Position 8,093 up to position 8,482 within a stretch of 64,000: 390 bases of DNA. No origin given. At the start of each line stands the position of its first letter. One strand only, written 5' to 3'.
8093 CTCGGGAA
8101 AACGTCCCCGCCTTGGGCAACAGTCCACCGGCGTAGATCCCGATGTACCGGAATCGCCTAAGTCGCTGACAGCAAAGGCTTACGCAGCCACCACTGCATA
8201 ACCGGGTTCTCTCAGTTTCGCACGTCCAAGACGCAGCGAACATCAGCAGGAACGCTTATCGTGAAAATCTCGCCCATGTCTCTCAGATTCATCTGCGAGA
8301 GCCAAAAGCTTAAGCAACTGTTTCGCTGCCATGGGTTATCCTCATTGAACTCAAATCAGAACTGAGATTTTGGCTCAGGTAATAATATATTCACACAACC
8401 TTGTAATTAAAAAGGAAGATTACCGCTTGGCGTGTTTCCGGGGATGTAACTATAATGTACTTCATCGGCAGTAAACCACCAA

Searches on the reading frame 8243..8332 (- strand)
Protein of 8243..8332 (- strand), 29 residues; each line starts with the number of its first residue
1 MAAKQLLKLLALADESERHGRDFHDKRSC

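Call 32: search_protein_families(library=pfam, proteins=[window:8243-8332:-], max_evalue=1)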
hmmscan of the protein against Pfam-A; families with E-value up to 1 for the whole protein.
window:8243-8332:- (29 aa): 0 families
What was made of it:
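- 8083..8691 (.): AT-rich stretch (GC 0.45; 0.41 over 8250-8691) between tRNA-His and the insert. No gene was identified and its origin is unknown. No Pfam hit for the 29-aa ORF at 8243-8332 (call 32).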
